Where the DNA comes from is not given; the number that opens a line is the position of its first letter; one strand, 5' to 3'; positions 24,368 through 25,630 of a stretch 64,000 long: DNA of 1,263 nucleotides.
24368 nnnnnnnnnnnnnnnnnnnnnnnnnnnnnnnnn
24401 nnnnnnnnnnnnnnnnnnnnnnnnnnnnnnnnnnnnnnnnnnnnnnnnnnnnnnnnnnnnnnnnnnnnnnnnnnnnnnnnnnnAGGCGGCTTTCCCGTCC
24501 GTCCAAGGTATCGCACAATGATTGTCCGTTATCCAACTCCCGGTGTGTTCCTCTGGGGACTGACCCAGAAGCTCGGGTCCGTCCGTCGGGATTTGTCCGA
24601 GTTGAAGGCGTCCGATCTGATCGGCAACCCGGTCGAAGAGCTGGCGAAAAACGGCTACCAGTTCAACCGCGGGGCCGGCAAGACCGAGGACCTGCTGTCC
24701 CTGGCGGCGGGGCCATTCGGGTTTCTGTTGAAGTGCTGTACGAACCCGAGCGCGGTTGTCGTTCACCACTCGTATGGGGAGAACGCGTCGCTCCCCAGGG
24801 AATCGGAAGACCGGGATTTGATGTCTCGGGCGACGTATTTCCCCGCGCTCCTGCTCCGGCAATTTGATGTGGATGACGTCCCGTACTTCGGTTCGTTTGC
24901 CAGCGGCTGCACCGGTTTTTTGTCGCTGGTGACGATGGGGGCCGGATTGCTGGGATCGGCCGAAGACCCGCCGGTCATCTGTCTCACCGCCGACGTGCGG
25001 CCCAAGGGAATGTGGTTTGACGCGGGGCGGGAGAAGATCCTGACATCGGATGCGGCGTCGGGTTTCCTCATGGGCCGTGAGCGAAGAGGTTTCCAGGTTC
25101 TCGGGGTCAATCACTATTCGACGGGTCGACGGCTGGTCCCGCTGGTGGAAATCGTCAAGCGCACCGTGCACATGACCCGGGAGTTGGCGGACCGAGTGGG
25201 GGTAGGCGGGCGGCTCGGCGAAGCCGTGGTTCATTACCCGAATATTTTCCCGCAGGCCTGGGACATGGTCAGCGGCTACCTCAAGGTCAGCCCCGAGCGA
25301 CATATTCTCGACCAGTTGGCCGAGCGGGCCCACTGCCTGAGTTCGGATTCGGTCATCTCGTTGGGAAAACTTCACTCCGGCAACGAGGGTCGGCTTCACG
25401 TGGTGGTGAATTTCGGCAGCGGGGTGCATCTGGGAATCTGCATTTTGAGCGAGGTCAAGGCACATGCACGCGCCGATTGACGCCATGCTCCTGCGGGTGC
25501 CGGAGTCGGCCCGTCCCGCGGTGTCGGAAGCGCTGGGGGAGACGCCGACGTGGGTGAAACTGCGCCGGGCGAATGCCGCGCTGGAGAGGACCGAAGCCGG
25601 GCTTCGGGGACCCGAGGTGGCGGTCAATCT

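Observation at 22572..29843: Acyl-ligase / ACP / FabH-like / FkbH-like / ACP / acetyltransferase cassette between the exosortase and prsTKR: a tetronate- or glyceryl-acyl-type small-molecule pathway grafted into a PEP-CTERM locus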

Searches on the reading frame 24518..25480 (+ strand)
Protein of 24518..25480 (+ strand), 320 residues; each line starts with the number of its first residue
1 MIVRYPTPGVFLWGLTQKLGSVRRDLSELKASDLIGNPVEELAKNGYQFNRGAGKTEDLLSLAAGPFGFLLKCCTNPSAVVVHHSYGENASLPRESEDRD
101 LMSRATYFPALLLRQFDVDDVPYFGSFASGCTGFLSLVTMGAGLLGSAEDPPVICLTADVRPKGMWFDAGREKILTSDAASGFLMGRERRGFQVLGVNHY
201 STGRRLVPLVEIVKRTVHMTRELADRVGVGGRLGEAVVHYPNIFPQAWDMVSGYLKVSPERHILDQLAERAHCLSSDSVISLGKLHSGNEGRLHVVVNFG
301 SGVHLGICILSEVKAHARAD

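Call 3: search_protein_families(library=ncbifam, proteins=[window:24518-25480:+], max_evalue=0.001)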
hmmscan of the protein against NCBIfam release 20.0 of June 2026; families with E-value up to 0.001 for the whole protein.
window:24518-25480:+ (320 aa): 0 families

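Call 4: search_protein_families(library=pfam, proteins=[window:24518-25480:+], max_evalue=0.001)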
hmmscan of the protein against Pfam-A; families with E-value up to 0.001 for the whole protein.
window:24518-25480:+ (320 aa): 0 families

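Call 14: find_homologous_proteins(query=window:24518-25480:+)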
Query window:24518-25480:+ (320 aa): 371 proteins with E <= 0.001 among 5554 candidates; the best 120 are listed.
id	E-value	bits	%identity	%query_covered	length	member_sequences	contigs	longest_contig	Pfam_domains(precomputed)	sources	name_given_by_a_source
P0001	2.5e-214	729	100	100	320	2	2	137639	-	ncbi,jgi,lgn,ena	ncbi:MAG: hypothetical protein ABSA12_04885 [Verrucomicrobiia bacterium]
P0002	2.3e-191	653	90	100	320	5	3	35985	-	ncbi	ncbi:MAG: hypothetical protein ACLP0A_07145 [Verrucomicrobiia bacterium]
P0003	6.8e-189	645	88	100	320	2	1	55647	-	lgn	-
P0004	2.3e-188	643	89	100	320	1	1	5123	-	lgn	-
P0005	1.5e-187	641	88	100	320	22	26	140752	-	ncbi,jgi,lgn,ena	jgi:3-oxoacyl-[acyl-carrier-protein] synthase III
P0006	1.3e-185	634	87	100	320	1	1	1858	-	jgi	jgi:3-oxoacyl-[acyl-carrier-protein] synthase III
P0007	2.9e-171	587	83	100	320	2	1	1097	-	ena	-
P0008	4.9e-129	448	63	98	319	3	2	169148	-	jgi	-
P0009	3.8e-127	442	63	99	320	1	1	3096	-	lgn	-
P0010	1.0e-122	428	60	100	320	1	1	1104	-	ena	-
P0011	1.6e-121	424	59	99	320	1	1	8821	-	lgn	-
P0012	2.8e-119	416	58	99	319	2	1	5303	-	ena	-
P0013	2.9e-115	403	57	100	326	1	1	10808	-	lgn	-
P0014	3.4e-115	403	57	99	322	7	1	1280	-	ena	-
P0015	3.5e-114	400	57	98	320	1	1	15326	-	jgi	jgi:hypothetical protein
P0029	7.1e-106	372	56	98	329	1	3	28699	-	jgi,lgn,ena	-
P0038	2.1e-102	361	54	96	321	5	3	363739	-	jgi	jgi:hypothetical protein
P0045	3.3e-100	354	54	98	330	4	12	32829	-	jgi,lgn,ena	jgi:hypothetical protein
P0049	2.3e-98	348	52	98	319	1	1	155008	-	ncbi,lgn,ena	-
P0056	1.7e-96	341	51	98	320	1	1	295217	-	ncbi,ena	-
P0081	8.9e-94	333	50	97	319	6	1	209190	-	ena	-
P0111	2.7e-91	324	49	95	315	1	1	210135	-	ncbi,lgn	-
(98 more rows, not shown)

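Call 17: find_encoding_contigs(protein=P0038, flank=10000, max_places=2)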
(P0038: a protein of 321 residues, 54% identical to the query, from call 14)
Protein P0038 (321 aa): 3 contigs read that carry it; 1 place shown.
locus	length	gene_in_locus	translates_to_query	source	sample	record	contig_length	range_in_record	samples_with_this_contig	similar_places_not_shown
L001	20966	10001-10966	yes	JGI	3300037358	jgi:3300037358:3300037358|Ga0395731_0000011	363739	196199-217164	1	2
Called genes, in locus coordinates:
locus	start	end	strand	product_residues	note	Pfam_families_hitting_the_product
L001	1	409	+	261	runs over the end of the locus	-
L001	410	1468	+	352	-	PF01408:GFO_IDH_MocA, PF22725:GFO_IDH_MocA_C3, PF02894:GFO_IDH_MocA_C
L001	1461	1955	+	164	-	PF25084:LbH_EIF2B (weak), PF25087:GMPPB_C (faint), PF14602:Hexapep_2 (faint), PF00132:Hexapep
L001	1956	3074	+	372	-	PF00155:Aminotran_1_2, PF01041:DegT_DnrJ_EryC1, PF01212:Beta_elim_lyase, PF00266:Aminotran_5 (faint), PF01053:Cys_Met_Meta_PP (weak)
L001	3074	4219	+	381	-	PF02388:FemAB (faint), PF13480:Acetyltransf_6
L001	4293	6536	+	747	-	PF02706:Wzz (weak), PF06564:CBP_BcsQ (faint), PF13614:AAA_31 (faint)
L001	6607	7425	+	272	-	PF01061:ABC2_membrane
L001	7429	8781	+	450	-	PF00005:ABC_tran, PF13304:AAA_21 (faint), PF14524:Wzt_C (weak)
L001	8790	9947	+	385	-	PF00535:Glycos_transf_2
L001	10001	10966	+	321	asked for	-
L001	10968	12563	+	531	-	PF00501:AMP-binding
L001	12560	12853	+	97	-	-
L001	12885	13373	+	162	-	PF25087:GMPPB_C (faint), PF14602:Hexapep_2 (faint), PF00132:Hexapep (weak)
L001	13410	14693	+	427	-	PF13439:Glyco_transf_4 (weak), PF00534:Glycos_transf_1, PF13692:Glyco_trans_1_4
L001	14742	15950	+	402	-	PF14307:Glyco_tran_WbsX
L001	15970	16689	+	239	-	PF05050:Methyltransf_21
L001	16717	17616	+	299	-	PF00535:Glycos_transf_2, PF10111:Glyco_tranf_2_2, PF13641:Glyco_tranf_2_3, PF13632:Glyco_trans_2_3 (weak)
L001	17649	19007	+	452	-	PF00534:Glycos_transf_1, PF13692:Glyco_trans_1_4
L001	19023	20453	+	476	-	PF04932:Wzy_C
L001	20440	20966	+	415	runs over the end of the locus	PF13439:Glyco_transf_4 (weak), PF13579:Glyco_trans_4_4, PF00534:Glycos_transf_1, PF13692:Glyco_trans_1_4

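Call 18: find_encoding_contigs(protein=P0056, flank=10000, max_places=2)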
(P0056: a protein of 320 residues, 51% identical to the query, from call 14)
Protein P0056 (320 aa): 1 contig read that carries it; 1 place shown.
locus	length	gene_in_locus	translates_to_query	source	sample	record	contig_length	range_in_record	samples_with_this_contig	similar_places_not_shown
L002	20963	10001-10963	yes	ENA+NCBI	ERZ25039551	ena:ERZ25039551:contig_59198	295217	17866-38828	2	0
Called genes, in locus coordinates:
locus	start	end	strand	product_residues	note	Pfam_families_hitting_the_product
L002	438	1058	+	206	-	-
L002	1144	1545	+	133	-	-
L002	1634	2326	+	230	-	-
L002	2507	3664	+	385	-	-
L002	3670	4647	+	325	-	PF00535:Glycos_transf_2, PF10111:Glyco_tranf_2_2, PF13641:Glyco_tranf_2_3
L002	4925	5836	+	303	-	PF00535:Glycos_transf_2, PF10111:Glyco_tranf_2_2, PF13641:Glyco_tranf_2_3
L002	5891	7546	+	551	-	PF00501:AMP-binding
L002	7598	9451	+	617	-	-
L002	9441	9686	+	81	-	-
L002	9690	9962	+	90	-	-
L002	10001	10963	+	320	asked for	-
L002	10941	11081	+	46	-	-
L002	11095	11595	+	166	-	PF25087:GMPPB_C (faint), PF14602:Hexapep_2 (faint), PF00132:Hexapep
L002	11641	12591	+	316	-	PF09721:Exosortase_EpsH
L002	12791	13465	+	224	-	PF02563:Poly_export, PF10531:SLBB, PF22461:SLBB_2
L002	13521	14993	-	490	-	-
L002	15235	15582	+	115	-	-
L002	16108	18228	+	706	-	PF01590:GAF (faint), PF13492:GAF_3, PF02518:HATPase_c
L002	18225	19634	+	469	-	PF00072:Response_reg, PF01078:Mg_chelatase (faint), PF00158:Sigma54_activat, PF14532:Sigma54_activ_2, PF07724:AAA_2 (faint), PF07728:AAA_5, PF25601:AAA_lid_14, PF02954:HTH_8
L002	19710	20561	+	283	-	PF07719:TPR_2 (faint), PF12895:ANAPC3 (faint), PF13181:TPR_8 (faint), PF13428:TPR_14 (faint), PF13432:TPR_16 (faint), PF13371:TPR_9 (faint), PF24575:TPR_Slam (weak), PF14559:TPR_19 (weak), +3 more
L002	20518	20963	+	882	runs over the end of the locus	PF12895:ANAPC3, PF13432:TPR_16 (weak), PF14559:TPR_19, PF14559:TPR_19, PF13424:TPR_12, PF13432:TPR_16, PF14559:TPR_19, PF14559:TPR_19, +29 more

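Call 19: find_encoding_contigs(protein=P0111, flank=10000, max_places=1)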
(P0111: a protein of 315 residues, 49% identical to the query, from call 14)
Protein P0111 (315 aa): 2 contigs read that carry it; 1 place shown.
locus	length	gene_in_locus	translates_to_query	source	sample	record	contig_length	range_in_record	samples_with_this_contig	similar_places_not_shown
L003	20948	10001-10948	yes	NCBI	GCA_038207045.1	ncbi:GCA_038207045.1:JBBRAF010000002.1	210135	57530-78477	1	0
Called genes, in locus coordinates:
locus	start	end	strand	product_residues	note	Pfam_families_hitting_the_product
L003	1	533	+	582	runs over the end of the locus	PF13537:GATase_7, PF00733:Asn_synthase (weak)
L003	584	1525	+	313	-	PF00685:Sulfotransfer_1 (weak), PF13469:Sulfotransfer_3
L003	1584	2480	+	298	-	PF01075:Glyco_transf_9 (faint)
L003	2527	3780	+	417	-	PF13439:Glyco_transf_4 (weak), PF00534:Glycos_transf_1, PF13692:Glyco_trans_1_4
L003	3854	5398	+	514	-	PF01943:Polysacc_synt, PF13440:Polysacc_synt_3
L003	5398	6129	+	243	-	PF02698:DUF218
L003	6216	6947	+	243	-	-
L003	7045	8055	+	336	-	PF00535:Glycos_transf_2, PF10111:Glyco_tranf_2_2, PF13506:Glyco_transf_21 (faint), PF13641:Glyco_tranf_2_3, PF13632:Glyco_trans_2_3 (faint)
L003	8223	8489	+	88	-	-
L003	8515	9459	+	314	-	-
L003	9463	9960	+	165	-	PF14602:Hexapep_2 (weak), PF00132:Hexapep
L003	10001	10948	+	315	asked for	-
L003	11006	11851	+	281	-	-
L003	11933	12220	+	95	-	-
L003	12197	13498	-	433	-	PF19335:HMBD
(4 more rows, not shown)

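Call 20: find_encoding_contigs(protein=P0081, flank=10000, max_places=1)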
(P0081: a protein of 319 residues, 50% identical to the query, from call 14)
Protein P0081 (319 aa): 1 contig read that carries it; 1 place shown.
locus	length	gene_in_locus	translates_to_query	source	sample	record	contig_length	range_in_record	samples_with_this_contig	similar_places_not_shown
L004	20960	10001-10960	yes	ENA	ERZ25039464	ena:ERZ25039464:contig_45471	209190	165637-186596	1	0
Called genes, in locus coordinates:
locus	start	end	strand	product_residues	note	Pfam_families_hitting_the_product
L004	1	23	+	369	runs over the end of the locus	PF01757:Acyl_transf_3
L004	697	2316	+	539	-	-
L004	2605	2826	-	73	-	-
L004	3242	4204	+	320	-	PF13641:Glyco_tranf_2_3, PF00535:Glycos_transf_2, PF10111:Glyco_tranf_2_2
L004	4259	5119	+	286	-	PF00685:Sulfotransfer_1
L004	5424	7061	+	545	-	PF00501:AMP-binding, PF13193:AMP-binding_C (weak)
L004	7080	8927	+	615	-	-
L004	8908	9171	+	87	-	-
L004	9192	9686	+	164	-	-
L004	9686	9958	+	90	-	-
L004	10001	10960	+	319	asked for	-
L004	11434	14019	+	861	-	-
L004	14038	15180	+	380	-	PF11949:DUF3466 (faint)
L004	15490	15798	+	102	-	-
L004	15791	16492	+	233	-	PF00106:adh_short, PF01370:Epimerase, PF13561:adh_short_C2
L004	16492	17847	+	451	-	PF00501:AMP-binding, PF13193:AMP-binding_C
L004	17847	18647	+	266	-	-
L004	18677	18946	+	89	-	-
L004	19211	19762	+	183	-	PF00132:Hexapep, PF14602:Hexapep_2 (weak)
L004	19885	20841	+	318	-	PF09721:Exosortase_EpsH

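Call 21: find_encoding_contigs(protein=P0049, flank=10000, max_places=1)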
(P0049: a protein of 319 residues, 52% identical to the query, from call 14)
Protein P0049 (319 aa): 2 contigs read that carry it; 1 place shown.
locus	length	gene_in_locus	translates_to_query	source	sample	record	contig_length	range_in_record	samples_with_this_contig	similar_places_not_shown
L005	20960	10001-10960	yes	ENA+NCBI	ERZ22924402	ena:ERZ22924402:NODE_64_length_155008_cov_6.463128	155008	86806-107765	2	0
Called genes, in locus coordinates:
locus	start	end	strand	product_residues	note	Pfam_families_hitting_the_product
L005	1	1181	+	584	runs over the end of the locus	PF13522:GATase_6 (faint), PF13537:GATase_7, PF00733:Asn_synthase (faint)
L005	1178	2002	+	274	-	PF05050:Methyltransf_21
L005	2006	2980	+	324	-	PF00535:Glycos_transf_2, PF10111:Glyco_tranf_2_2, PF13641:Glyco_tranf_2_3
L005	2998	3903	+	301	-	PF02485:Branch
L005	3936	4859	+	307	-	PF02475:TRM5-TYW2_MTfase (faint), PF05050:Methyltransf_21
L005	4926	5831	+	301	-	-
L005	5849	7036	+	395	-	PF00501:AMP-binding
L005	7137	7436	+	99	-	PF13193:AMP-binding_C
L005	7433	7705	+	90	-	-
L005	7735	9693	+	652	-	-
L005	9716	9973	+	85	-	-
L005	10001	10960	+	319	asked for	-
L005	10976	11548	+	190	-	-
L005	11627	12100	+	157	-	PF25084:LbH_EIF2B (weak), PF25087:GMPPB_C (faint), PF14602:Hexapep_2 (faint), PF00132:Hexapep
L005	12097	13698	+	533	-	-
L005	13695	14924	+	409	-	PF13439:Glyco_transf_4, PF00534:Glycos_transf_1, PF13692:Glyco_trans_1_4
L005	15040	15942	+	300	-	PF01061:ABC2_membrane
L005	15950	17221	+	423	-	PF00005:ABC_tran, PF13304:AAA_21 (faint)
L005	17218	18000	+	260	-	PF00483:NTP_transferase, PF12804:NTP_transf_3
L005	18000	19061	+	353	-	PF01073:3Beta_HSD, PF01370:Epimerase, PF02719:Polysacc_synt_2 (faint), PF07993:NAD_binding_4 (faint), PF16363:GDP_Man_Dehyd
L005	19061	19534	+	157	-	PF07883:Cupin_2 (weak)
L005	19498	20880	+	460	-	PF01210:NAD_Gly3P_dh_N (faint), PF03721:UDPG_MGDP_dh_N, PF03807:F420_oxidored (faint), PF00984:UDPG_MGDP_dh, PF03720:UDPG_MGDP_dh_C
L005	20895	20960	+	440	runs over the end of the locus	PF01041:DegT_DnrJ_EryC1, PF00155:Aminotran_1_2 (weak), PF01212:Beta_elim_lyase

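Call 22: predict_structure(alignment_id=A1)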
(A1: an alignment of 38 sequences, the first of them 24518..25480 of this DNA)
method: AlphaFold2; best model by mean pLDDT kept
length: 320 residues; sequences in the alignment: 38
mean_pLDDT: 90.9   pTM: 0.91
mean pLDDT of the five models: 90.9, 90.4, 88.8, 88.0, 87.9
residues with pLDDT >= 90: 231; 70-90: 78; 50-70: 8; < 50: 3
segments of 3 or more residues with pLDDT < 50: 318-320
pLDDT, mean of each block of 10 residues (from residue 1): 87 97 96 94 92 94 97 96 93 74 84 94 90 95 88 97 86 88 96 96 84 95 96 95 90 94 90 93 92 94 87 68
secondary structure, 60 per line:
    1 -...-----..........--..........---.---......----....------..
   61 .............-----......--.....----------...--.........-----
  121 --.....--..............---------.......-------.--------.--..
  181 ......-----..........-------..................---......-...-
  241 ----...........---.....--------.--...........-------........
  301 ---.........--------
elements in order: E2-4 E10-19 E22-25 H26-31 H39-44 E49-52 H59-73 E79-84 H87-90 H108-115 E123-127 H130-143 E153-159 E179-186 E192-201 H209-226 H230-235 E237-239 H245-255 H275-285 E293-300 E304-312

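Call 25: fold_search(model_id=the predicted structure, library=pdb)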
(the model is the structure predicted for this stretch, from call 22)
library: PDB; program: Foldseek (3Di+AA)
matches with E <= 10: 1177; with E <= 0.001: 939
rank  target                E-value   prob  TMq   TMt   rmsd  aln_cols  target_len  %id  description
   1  7eqi_B                1.2e-14  1.00  0.73  0.70   5.2       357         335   16  ChlB3 [Aceyltransferase] (released 2021-06-09)
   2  7eqi_A                2.1e-14  1.00  0.73  0.71   4.4       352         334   16  ChlB3 [Aceyltransferase] (released 2021-06-09)
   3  7eqi_F                2.5e-14  1.00  0.74  0.72   4.1       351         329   16  ChlB3 [Aceyltransferase] (released 2021-06-09)
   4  7eqi_H                2.7e-14  1.00  0.74  0.73   4.8       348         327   16  ChlB3 [Aceyltransferase] (released 2021-06-09)
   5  7eqi_C                3.6e-14  1.00  0.74  0.71   4.3       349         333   15  ChlB3 [Aceyltransferase] (released 2021-06-09)
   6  4z19                  4.6e-14  1.00  0.72  0.75   4.8       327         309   14  Crystal structure of beta-ketoacyl-ACP synthase III (FabH) from Yersinia pestis with acetylated active site cysteine (released 2015-05-20)
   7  4ylt                  4.8e-14  1.00  0.70  0.72   5.2       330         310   14  Crystal structure of beta-ketoacyl-ACP synthase III (FabH) from Yersinia pestis (released 2015-04-08)
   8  8vdb_A                1.1e-13  1.00  0.70  0.69   4.9       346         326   12  Crystal structure of Bacillus subtilis FabHB, beta-ketoacyl carrier protein synthase III (released 2024-02-14)
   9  7eqi_G                1.5e-13  1.00  0.74  0.72   4.3       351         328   16  ChlB3 [Aceyltransferase] (released 2021-06-09)
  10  2qo0_B                1.5e-13  1.00  0.71  0.68   6.4       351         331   12  Crystal structure of the complex between the A246F mutant of mycobacterium beta-ketoacyl-acyl carrier protein synthase (released 2008-05-06)
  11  2ebd_B                2.0e-13  1.00  0.73  0.76   4.3       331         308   15  Crystal structure of 3-oxoacyl-[acyl-carrier-protein] synthase III from Aquifex aeolicus VF5 (released 2007-08-14)
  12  2ebd_A                2.5e-13  1.00  0.74  0.76   4.1       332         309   15  Crystal structure of 3-oxoacyl-[acyl-carrier-protein] synthase III from Aquifex aeolicus VF5 (released 2007-08-14)
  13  8vdb_D                2.5e-13  1.00  0.70  0.69   4.8       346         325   12  Crystal structure of Bacillus subtilis FabHB, beta-ketoacyl carrier protein synthase III (released 2024-02-14)
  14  7eqi_E                2.6e-13  1.00  0.74  0.72   4.6       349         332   16  ChlB3 [Aceyltransferase] (released 2021-06-09)
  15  2qny_A                3.3e-13  1.00  0.68  0.67   6.6       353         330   14  Crystal structure of the complex between the A246F mutant of mycobacterium beta-ketoacyl-acyl carrier protein synthase (released 2008-05-06)
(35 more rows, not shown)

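Call 26: search_solved_structures(query=A1, max_evalue=10)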
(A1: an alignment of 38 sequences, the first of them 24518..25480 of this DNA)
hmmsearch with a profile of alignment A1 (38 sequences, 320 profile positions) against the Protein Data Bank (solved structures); distinct sequences matched with E-value up to 10: 15.
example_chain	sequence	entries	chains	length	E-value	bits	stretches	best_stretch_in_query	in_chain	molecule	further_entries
3fd2_A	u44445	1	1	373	0.00034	23.2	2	222-275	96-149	Site-specific DNA endonuclease I-MsoI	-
2ebd_A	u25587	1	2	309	0.0018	20.8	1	123-201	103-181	3-oxoacyl-[acyl-carrier-protein] synthase 3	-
1ub7_A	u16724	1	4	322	0.017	17.6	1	127-193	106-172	3-oxoacyl-[acyl-carrier protein] synthase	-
9z38_A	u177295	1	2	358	0.035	16.6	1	114-196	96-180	3-oxoacyl-[acyl-carrier-protein] synthase-3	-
2fld_A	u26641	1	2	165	0.42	13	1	222-275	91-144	DNA ENDONUCLEASE I-MSOI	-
3mip_A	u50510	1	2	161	0.44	13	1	222-275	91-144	Mso-8G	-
3mis_A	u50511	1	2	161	0.44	13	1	222-275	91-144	Mso-8G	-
1m5x_A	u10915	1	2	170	0.45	12.9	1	222-275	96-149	DNA endonuclease I-MsoI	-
3ko2_A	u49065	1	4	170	0.48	12.8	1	222-275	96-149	Site-specific DNA endonuclease I-MsoI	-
6a9n_A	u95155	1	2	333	0.66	12.4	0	249-306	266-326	3-oxoacyl-[acyl-carrier-protein] synthase 3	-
3r0a_A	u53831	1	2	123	0.68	12.4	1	14-68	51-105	Putative transcriptional regulator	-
3gwa_A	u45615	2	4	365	1.3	11.5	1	129-191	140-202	3-oxoacyl-(Acyl-carrier-protein) synthase III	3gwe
8vdb_A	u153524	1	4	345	1.4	11.3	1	129-190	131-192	Beta-ketoacyl-[acyl-carrier-protein] synthase III 2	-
2cur_A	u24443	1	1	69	1.8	10.9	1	127-186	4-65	Skeletal muscle LIM-protein 1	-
2aj9_A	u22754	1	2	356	2.7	10.4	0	127-188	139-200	3-oxoacyl-[acyl-carrier-protein] synthase III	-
